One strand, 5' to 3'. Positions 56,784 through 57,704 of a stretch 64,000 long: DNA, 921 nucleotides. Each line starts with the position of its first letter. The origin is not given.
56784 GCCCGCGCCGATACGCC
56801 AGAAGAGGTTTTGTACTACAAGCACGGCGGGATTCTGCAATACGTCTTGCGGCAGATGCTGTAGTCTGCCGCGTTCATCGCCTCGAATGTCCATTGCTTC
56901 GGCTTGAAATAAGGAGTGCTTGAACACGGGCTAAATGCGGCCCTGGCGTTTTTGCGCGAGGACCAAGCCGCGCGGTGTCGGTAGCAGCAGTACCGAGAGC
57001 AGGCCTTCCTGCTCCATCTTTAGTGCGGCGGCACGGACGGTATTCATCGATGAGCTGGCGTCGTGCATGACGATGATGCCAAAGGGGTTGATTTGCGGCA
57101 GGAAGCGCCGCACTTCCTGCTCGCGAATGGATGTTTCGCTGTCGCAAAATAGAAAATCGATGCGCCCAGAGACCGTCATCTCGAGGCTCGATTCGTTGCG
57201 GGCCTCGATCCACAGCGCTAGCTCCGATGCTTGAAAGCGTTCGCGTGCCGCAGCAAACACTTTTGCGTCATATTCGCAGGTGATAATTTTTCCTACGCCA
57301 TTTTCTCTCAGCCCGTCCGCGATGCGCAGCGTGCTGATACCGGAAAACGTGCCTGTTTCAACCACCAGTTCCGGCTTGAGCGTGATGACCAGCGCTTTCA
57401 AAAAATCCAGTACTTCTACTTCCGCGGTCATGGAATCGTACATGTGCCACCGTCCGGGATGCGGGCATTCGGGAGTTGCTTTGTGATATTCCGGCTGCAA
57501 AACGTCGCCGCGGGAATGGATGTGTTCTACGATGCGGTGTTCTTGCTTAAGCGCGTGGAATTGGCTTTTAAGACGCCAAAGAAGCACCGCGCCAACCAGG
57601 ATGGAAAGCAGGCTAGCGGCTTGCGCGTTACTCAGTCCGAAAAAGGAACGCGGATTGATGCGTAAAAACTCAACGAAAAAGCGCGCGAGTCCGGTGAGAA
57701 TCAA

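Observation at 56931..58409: Lgt fused in frame to a SAM-dependent O-methyltransferase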

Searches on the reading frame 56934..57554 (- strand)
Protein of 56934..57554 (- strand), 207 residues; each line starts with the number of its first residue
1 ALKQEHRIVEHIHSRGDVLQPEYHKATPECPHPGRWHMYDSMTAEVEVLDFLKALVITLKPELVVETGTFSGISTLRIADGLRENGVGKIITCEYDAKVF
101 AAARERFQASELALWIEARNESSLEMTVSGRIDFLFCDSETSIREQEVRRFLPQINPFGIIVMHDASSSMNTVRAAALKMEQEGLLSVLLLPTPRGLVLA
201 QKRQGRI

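Call 5: search_protein_families(library=pfam, proteins=[P0001], max_evalue=0.1)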
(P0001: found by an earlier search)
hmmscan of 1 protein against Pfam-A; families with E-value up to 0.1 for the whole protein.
P0001 (492 aa): 5 families
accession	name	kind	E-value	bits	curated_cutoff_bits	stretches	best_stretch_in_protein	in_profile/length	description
PF01790.23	LGT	-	8.1e-49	166.6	24.9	1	5-278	4-239/240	Prolipoprotein diacylglyceryl transferase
PF13578.12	Methyltransf_24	-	7.3e-12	46.5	26.3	1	350-450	1-104/105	Methyltransferase domain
PF01596.23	Methyltransf_3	-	3.5e-07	30.2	22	1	323-427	22-131/204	O-methyltransferase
PF04989.18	RMNT_CmcI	-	0.0034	17.6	23.2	1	337-417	24-103/206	Rhamnosyl O-methyltransferase/CmcI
PF24364.1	DUF7520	-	0.0041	17.5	27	1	69-123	13-66/78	Family of unknown function (DUF7520)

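Call 6: search_protein_families(library=ncbifam, proteins=[P0001], max_evalue=0.1)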
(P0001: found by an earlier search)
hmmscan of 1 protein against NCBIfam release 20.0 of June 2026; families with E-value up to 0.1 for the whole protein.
P0001 (492 aa): 7 families
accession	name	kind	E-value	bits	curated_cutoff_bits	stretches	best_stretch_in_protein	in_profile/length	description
NF000778.0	PRK00052.3-4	equivalog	1.5e-36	126.3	334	1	68-277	46-241/252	prolipoprotein diacylglyceryl transferase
TIGR00544.1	lgt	equivalog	1.1e-26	93.9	118.9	1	73-275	62-264/280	prolipoprotein diacylglyceryl transferase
NF000777.0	PRK00052.3-2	equivalog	9.2e-20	71.4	558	1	103-254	109-248/310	prolipoprotein diacylglyceryl transferase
NF000784.0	PRK00052.4-5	subfamily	1.4e-19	70.3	409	1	75-185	53-164/298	prolipoprotein diacylglyceryl transferase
NF009611.0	PRK13108.1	equivalog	1.5e-12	47.2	636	1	77-256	65-250/476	prolipoprotein diacylglyceryl transferase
NF000779.0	PRK00052.3-5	equivalog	1e-11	45.1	405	1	65-172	46-156/257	prolipoprotein diacylglyceryl transferase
NF000775.0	PRK00052.2-5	equivalog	1.4e-08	34.4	428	1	66-260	66-253/288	prolipoprotein diacylglyceryl transferase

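Call 8: find_homologous_proteins(query=P0001)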
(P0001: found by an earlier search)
Query P0001 (492 aa): 3725 proteins with E <= 0.001 among 8000 candidates; the best 120 are listed.
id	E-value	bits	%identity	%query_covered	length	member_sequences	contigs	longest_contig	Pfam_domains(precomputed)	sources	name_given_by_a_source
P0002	0.0e+0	1113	97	100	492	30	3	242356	PF01790.24,PF01596.24,PF13578.13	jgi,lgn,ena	jgi:prolipoprotein diacylglyceryl transferase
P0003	2.1e-284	962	84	100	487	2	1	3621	PF01790.24,PF01596.24,PF13578.13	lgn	-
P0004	2.7e-282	955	83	100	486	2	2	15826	PF01790.24,PF01596.24,PF13578.13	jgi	-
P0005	4.4e-281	951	84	100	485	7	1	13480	PF01790.24,PF01596.24,PF13578.13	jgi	jgi:prolipoprotein diacylglyceryl transferase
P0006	1.6e-276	936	82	100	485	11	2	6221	PF01790.24,PF01596.24,PF13578.13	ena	-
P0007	2.3e-276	935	82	100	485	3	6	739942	PF01790.24,PF01596.24,PF13578.13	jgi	jgi:prolipoprotein diacylglyceryl transferase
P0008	2.5e-276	935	83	100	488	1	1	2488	PF01790.24,PF01596.24,PF13578.13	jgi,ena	-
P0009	4.0e-273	925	80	100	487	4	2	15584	PF01790.24,PF01596.24,PF13578.13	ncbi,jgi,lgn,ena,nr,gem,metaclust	ncbi:MAG TPA: prolipoprotein diacylglyceryl transferase family protein [Candidatus Acidoferrum sp.]|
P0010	3.1e-272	922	81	100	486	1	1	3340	PF01790.24,PF01596.24,PF13578.13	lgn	-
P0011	9.0e-271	917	81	100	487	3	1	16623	PF01790.24,PF01596.24,PF13578.13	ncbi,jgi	ncbi:MAG: prolipoprotein diacylglyceryl transferase family protein [Candidatus Acidiferrum sp.]|jgi:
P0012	1.7e-269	913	81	100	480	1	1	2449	PF01790.24,PF01596.24,PF13578.13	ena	-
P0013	3.0e-268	909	79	100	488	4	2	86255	PF01790.24,PF01596.24,PF13578.13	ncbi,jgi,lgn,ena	jgi:prolipoprotein diacylglyceryl transferase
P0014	9.3e-263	890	80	100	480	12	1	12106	PF01790.24,PF01596.24,PF13578.13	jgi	jgi:prolipoprotein diacylglyceryl transferase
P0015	2.7e-260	882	79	100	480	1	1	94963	PF01790.24,PF01596.24,PF13578.13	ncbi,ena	-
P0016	1.5e-258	877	78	100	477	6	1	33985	PF01790.24,PF01596.24,PF13578.13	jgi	jgi:prolipoprotein diacylglyceryl transferase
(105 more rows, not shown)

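Call 9: search_solved_structures(query=P0001, max_evalue=0.01, show_alignments=3)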
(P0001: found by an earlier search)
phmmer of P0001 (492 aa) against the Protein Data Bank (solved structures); distinct sequences matched with E-value up to 0.01: 10.
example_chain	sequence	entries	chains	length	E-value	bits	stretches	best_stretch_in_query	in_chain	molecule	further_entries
5azb_A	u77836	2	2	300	8.8e-11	44.4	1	74-298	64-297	Prolipoprotein diacylglyceryl transferase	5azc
4ymg_A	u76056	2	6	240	1.9e-06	30.1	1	344-437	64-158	Putative SAM-dependent O-methyltranferase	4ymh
4qvk_A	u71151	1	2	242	1.9e-06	30.1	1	344-437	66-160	PaMTH1 Methyltransferase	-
8c9v_A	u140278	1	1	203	1.4e-05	27.2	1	333-486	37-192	O-methyltransferase, family 3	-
3tr6_A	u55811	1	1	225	0.00017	23.6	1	328-447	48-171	O-methyltransferase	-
7cvu_A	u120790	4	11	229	0.00054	22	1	336-425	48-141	O-methyltransferase family 3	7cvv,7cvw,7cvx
5lhm_A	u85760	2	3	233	0.0028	19.6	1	336-451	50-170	Putative O-methyltransferase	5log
6jcl_A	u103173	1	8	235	0.0066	18.4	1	336-426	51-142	Probable O-methyltransferase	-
6jcm_A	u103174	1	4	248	0.0074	18.2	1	336-426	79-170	Probable O-methyltransferase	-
2avd_A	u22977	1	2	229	0.0099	17.8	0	334-411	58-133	Catechol-O-methyltransferase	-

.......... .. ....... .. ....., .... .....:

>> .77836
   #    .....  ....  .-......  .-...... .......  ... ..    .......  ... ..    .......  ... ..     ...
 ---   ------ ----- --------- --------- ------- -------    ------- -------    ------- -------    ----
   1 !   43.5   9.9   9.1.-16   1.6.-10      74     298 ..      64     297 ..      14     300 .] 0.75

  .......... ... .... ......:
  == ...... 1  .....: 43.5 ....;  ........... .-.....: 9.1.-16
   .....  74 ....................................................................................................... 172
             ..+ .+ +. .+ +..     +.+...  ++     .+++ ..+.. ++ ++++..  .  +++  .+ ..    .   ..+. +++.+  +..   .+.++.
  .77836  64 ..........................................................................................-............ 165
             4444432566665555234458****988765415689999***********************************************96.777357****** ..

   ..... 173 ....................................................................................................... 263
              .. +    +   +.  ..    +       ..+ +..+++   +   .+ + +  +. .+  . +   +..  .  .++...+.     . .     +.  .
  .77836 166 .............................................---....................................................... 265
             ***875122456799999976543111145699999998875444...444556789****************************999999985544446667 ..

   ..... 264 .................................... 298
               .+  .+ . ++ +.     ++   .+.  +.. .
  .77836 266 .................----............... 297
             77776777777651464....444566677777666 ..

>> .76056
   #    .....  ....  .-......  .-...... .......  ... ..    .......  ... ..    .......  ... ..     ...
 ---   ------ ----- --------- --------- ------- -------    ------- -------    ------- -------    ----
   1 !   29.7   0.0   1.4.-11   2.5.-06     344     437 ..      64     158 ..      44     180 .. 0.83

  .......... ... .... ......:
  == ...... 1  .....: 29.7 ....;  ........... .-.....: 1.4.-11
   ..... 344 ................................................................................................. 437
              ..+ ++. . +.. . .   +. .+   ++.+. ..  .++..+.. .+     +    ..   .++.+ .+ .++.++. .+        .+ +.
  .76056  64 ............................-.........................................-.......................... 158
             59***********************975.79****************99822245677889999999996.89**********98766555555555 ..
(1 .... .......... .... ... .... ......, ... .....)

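Call 23: search_protein_representatives(protein=P0001)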
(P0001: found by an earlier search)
Query: 492 residues. Proteins with E-value up to 0.001 (for the whole library): 12912; up to 1e-10: 3951; up to 1e-30: 198. The best 150 are listed.
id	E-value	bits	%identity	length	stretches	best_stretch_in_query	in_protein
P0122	3.0e-213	725.5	72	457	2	66-491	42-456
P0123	7.8e-96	338.2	61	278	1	1-293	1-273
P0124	1.8e-95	337.0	55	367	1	202-491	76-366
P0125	2.1e-94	333.5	46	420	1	93-491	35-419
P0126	1.9e-93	330.3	49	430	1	114-491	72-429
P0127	4.6e-93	329.0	57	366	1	205-491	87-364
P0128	1.1e-91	324.5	72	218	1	287-491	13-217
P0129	7.5e-87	308.5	47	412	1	149-489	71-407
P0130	2.7e-81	290.2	50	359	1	210-488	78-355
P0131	6.4e-78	279.1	64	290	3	69-221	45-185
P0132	6.2e-77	275.8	48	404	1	207-488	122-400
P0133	2.8e-76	273.7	58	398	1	266-491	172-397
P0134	4.3e-76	273.0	59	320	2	1-223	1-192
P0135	1.8e-74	267.7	53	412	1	222-489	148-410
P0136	8.7e-74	265.4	72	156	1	130-285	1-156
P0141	5.1e-68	246.4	46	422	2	199-436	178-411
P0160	7.0e-54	199.8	64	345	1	1-206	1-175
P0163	1.1e-52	195.9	60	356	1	1-208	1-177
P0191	1.3e-42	162.6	42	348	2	67-283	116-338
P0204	6.6e-40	153.7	44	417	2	75-279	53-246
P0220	1.1e-37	146.4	43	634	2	63-281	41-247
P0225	6.9e-37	143.7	44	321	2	70-277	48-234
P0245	3.5e-35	138.1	40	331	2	72-289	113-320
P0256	1.2e-34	136.4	43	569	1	71-278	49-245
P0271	1.2e-33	133.0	42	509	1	304-485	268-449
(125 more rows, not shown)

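Call 24: search_protein_families(library=pfam, proteins=[P0122, P0124, P0125, P0126, P0127, P0129, P0132, P0133, P0141, P0271], max_evalue=0.001)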
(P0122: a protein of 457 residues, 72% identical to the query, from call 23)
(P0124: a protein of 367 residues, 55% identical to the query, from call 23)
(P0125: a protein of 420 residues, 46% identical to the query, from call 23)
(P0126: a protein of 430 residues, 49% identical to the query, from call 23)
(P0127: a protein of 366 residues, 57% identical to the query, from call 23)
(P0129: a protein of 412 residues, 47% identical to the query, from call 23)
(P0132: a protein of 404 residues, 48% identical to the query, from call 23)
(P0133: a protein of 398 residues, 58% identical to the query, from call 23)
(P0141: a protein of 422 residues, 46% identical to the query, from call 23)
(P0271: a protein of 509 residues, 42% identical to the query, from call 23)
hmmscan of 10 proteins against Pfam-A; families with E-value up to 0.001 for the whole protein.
P0122 (457 aa): 3 families
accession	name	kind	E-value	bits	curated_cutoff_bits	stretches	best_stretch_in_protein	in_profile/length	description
PF01790.23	LGT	-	6.7e-49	166.8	24.9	1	5-242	4-238/240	Prolipoprotein diacylglyceryl transferase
PF13578.12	Methyltransf_24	-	1.2e-13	52.2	26.3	1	315-415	1-104/105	Methyltransferase domain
PF01596.23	Methyltransf_3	-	2.4e-08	33.9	22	1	289-391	23-130/204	O-methyltransferase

P0124 (367 aa): 2 families
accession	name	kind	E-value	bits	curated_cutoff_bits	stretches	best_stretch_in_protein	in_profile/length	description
PF13578.12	Methyltransf_24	-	2.8e-12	47.9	26.3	1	225-325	1-104/105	Methyltransferase domain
PF01596.23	Methyltransf_3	-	3.1e-09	36.9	22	1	200-300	24-129/204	O-methyltransferase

P0125 (420 aa): 4 families
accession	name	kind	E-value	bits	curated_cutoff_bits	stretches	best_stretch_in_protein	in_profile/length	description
PF13578.12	Methyltransf_24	-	2e-14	54.8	26.3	1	278-378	1-104/105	Methyltransferase domain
PF01596.23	Methyltransf_3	-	6.5e-12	45.6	22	1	252-376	23-152/204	O-methyltransferase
PF01790.23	LGT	-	1.6e-06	28.1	24.9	1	50-206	83-239/240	Prolipoprotein diacylglyceryl transferase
PF04989.18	RMNT_CmcI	-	0.00093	19.4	23.2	0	266-345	25-103/206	Rhamnosyl O-methyltransferase/CmcI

P0126 (430 aa): 3 families
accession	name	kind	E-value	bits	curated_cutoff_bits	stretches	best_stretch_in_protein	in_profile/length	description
PF13578.12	Methyltransf_24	-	3.7e-12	47.5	26.3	1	288-388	1-104/105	Methyltransferase domain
PF01596.23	Methyltransf_3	-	2.1e-09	37.4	22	1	262-365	23-131/204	O-methyltransferase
PF04989.18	RMNT_CmcI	-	0.00047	20.4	23.2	1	275-361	24-109/206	Rhamnosyl O-methyltransferase/CmcI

P0127 (366 aa): 3 families
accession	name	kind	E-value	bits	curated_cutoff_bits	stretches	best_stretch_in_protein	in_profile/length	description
PF13578.12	Methyltransf_24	-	2.5e-15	57.7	26.3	1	223-323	1-104/105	Methyltransferase domain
PF01596.23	Methyltransf_3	-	9.6e-12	45.1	22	1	197-323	23-154/204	O-methyltransferase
PF04989.18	RMNT_CmcI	-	0.00012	22.3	23.2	1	209-283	23-96/206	Rhamnosyl O-methyltransferase/CmcI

P0129 (412 aa): 2 families
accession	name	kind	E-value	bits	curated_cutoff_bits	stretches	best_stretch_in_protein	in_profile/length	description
PF13578.12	Methyltransf_24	-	4.1e-12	47.3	26.3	1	268-368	1-104/105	Methyltransferase domain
PF01596.23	Methyltransf_3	-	9.8e-09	35.2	22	1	242-348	23-134/204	O-methyltransferase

P0132 (404 aa): 3 families
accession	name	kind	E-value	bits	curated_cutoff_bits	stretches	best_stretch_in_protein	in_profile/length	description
PF13578.12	Methyltransf_24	-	1.2e-11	45.8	26.3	1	262-362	1-104/105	Methyltransferase domain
PF01596.23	Methyltransf_3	-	1.1e-08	35.1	22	1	236-323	23-108/204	O-methyltransferase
PF04989.18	RMNT_CmcI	-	8.7e-06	26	23.2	1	249-332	24-106/206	Rhamnosyl O-methyltransferase/CmcI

P0133 (398 aa): 2 families
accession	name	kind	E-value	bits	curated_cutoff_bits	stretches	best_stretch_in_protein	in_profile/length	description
PF13578.12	Methyltransf_24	-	7.5e-13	49.7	26.3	1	256-356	1-104/105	Methyltransferase domain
PF01596.23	Methyltransf_3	-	6.3e-06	26.1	22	1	233-315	26-106/204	O-methyltransferase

P0141 (422 aa): 4 families
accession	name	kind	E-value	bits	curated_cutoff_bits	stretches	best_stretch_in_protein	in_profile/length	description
PF01790.23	LGT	-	2.9e-12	46.9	24.9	1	98-256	82-239/240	Prolipoprotein diacylglyceryl transferase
PF13578.12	Methyltransf_24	-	7.3e-07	30.5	26.3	1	328-388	1-59/105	Methyltransferase domain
PF01596.23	Methyltransf_3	-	1.6e-06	28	22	1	303-388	24-107/204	O-methyltransferase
PF04989.18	RMNT_CmcI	-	8.9e-05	22.7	23.2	1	315-388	24-96/206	Rhamnosyl O-methyltransferase/CmcI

P0271 (509 aa): 3 families
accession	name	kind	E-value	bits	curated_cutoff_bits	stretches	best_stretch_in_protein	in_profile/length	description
PF00535.33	Glycos_transf_2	-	3.4e-16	60.1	23.3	1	14-170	2-165/168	Glycosyl transferase family 2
PF13578.12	Methyltransf_24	-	4.6e-12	47.2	26.3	1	314-415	1-105/105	Methyltransferase domain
PF01596.23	Methyltransf_3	-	0.00013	21.7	22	1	295-421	30-161/204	O-methyltransferase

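Call 29: find_related_loci(query=A1, collection=genome_contigs, flank=10000)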
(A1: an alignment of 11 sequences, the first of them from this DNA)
Query A1 (207 aa) in genome_contigs; peptide patterns used: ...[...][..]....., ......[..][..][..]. (x = any residue, [..] = any of these).
599 stretches matched a pattern (row limit reached: there are more); 495 encode a relative of the query (tblastn E <= 1e-3); the best 80 are kept; 80 distinct loci.
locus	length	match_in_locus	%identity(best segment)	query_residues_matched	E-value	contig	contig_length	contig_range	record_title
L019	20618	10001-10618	81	1-206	8e-115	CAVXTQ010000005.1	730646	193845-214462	MAG: uncultured Acidobacteriota bacterium isolate MFD05521.bin.2.5 genome assembly, contig: contig_17434, whole genome s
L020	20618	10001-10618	81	1-206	3e-114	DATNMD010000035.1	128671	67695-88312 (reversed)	MAG TPA_asm: Candidatus Acidoferrum sp. isolate SMAG_U11470 k141_594957, whole genome shotgun sequence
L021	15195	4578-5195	80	1-206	4e-113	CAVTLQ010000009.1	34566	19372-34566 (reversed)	MAG: uncultured Acidobacteriota bacterium isolate MFD09222.bin.3.186 genome assembly, contig: contig_209476, whole genom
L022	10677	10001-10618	80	1-206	9e-113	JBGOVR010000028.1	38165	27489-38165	MAG: Candidatus Acidiferrum sp. isolate OBJ_0618_7090110_110 k141_5759119_length_38165_cov_22.5273, whole genome shotgun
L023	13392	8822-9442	81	1-207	3e-112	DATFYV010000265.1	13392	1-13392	MAG TPA_asm: Candidatus Acidoferrum sp. isolate SMAG_U9552 k141_1014666, whole genome shotgun sequence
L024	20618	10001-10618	79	1-206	5e-112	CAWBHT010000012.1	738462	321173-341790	MAG: uncultured Acidobacteriota bacterium isolate MFD08416.bin.2.15 genome assembly, contig: contig_4705, whole genome s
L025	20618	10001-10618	79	1-206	2e-111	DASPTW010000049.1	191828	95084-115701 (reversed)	MAG TPA_asm: Candidatus Acidoferrum sp. isolate SMAG_U12287 k141_1741425, whole genome shotgun sequence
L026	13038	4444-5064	83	1-207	9e-117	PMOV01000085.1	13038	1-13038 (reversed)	MAG: Acidobacteria bacterium isolate palsa_91 73.20110600_P3S.23_contig_21157, whole genome shotgun sequence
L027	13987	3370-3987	82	1-206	5e-111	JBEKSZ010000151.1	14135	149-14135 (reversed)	MAG: Candidatus Acidiferrum sp. isolate SPRUCE 546 SPRUCE_546_151, whole genome shotgun sequence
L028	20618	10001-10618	77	1-206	1e-110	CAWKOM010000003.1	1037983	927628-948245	MAG: uncultured Acidobacteriota bacterium isolate MFD04570.bin.1.109 genome assembly, contig: contig_103874, whole genom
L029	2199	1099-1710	78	3-206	3e-116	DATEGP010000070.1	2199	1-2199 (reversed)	MAG TPA_asm: Candidatus Acidoferrum sp. isolate SMAG_U8788 k141_2335898, whole genome shotgun sequence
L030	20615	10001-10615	78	2-206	4e-110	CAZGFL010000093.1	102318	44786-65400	MAG TPA_asm: uncultured Acidobacteriaceae bacterium isolate binchicken_co279_175 genome assembly, contig: k141_1914305,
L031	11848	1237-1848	77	3-206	2e-109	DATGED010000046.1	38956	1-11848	MAG TPA_asm: Candidatus Acidoferrum sp. isolate SMAG_U9693 k141_268525, whole genome shotgun sequence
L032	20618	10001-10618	77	1-206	1e-109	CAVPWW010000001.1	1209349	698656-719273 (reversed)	MAG: Candidatus Acidoferrales bacterium isolate MFD01716.bin.1.195 genome assembly, contig: contig_14933, whole genome s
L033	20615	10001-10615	77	2-206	5e-109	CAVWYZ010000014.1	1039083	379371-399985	MAG: Candidatus Acidoferrales bacterium isolate MFD05377.bin.1.191 genome assembly, contig: contig_27438, whole genome s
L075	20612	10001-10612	73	3-206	2e-102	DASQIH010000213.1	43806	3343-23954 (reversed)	MAG TPA_asm: Terriglobales bacterium isolate SMAG_U11854 k141_1028193, whole genome shotgun sequence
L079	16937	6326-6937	73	3-206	2e-101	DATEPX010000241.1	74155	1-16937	MAG TPA_asm: Terriglobales bacterium isolate SMAG_U9032 k141_2964062, whole genome shotgun sequence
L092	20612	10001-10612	69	3-206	5e-98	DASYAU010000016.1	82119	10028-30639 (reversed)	MAG TPA_asm: Candidatus Korobacter sp. isolate SMAG_U4889 k141_1858734, whole genome shotgun sequence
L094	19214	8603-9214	69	3-206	2e-97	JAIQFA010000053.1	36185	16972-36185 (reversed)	MAG: Terriglobia bacterium isolate SRVP_18 SR-VP_26_10_2019_B_40cm_scaffold_1351, whole genome shotgun sequence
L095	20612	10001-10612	70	3-206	1e-97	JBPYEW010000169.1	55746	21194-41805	MAG: Terriglobales bacterium isolate Bin.022.fastaField_pasture_P2 k127_5550429, whole genome shotgun sequence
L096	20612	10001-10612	70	3-206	3e-97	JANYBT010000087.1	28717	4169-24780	MAG: Acidobacteriaceae bacterium isolate GL140_6_metabat_77 GL140_6_k141_1363074, whole genome shotgun sequence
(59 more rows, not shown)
